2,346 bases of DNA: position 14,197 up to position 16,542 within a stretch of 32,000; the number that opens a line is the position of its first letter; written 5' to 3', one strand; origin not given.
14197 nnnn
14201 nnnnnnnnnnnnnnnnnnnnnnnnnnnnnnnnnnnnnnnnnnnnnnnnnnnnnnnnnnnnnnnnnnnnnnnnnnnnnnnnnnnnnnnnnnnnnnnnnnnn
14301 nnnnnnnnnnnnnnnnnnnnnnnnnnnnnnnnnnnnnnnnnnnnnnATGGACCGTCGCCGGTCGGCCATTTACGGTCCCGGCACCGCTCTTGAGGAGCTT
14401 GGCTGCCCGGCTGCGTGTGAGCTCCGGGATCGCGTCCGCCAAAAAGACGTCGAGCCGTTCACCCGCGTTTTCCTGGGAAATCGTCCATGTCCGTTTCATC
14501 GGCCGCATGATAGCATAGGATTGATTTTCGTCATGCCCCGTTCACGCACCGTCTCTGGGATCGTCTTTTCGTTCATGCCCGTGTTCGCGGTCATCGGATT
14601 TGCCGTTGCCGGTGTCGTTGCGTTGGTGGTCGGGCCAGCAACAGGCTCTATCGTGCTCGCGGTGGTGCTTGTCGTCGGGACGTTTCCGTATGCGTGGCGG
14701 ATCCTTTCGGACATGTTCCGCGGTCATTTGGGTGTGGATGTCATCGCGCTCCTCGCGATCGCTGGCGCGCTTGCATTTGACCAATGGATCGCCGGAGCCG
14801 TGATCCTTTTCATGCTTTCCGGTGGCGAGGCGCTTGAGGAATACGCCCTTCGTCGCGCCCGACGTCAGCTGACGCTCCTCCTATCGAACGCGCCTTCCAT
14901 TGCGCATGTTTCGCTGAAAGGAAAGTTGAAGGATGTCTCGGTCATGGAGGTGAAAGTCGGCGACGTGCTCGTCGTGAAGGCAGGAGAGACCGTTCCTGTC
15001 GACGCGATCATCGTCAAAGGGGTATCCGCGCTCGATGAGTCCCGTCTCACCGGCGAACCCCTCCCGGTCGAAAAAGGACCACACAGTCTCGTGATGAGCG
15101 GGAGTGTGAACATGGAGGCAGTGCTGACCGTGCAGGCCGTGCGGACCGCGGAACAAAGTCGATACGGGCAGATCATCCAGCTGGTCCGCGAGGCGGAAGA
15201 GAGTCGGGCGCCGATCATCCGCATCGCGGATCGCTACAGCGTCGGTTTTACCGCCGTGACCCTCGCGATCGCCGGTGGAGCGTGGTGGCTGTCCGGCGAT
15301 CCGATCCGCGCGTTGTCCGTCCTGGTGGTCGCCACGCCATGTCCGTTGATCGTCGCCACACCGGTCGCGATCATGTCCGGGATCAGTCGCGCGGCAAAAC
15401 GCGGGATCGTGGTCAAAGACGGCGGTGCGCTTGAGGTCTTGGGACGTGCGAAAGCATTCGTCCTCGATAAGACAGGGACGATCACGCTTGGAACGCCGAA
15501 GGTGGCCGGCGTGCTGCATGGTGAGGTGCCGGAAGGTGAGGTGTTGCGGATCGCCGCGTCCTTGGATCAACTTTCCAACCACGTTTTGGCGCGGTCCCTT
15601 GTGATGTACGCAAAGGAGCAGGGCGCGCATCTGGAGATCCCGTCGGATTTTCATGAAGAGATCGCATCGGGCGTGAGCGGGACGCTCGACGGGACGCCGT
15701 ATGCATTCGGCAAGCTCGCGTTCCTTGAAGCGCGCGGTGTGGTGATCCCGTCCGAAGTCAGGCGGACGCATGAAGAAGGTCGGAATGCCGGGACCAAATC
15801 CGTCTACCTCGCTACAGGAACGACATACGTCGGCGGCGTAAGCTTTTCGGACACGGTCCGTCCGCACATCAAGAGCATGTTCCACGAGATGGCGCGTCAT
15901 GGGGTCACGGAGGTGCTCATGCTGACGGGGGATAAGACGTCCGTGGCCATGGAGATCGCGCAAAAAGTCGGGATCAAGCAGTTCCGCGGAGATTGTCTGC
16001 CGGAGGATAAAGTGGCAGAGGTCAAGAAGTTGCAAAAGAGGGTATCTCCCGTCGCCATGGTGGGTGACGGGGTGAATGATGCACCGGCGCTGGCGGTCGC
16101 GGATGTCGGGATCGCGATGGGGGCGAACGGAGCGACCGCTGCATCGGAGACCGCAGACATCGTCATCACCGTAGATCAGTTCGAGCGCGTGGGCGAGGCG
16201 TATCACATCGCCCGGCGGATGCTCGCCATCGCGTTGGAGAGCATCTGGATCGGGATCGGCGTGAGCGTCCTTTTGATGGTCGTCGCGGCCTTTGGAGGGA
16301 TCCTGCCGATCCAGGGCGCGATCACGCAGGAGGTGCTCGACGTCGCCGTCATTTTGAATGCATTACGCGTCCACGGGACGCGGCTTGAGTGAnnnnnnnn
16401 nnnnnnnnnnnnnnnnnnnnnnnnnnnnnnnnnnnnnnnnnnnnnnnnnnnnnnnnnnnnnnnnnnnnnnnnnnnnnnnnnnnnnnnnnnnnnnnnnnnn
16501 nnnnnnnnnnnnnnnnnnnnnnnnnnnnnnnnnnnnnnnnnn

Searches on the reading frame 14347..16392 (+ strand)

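Call 14: search_protein_families(library=pfam, proteins=[window:14347-16392:+])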
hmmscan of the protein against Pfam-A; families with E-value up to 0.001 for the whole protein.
window:14347-16392:+ (681 aa): 2 families
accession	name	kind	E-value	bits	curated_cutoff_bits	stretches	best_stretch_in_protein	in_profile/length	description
PF00122.25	E1-E2_ATPase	-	3e-45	154.4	28.1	1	182-352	3-181/181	E1-E2 ATPase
PF00702.32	Hydrolase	-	3.2e-24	86.8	26.4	1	369-586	2-191/191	haloacid dehalogenase-like hydrolase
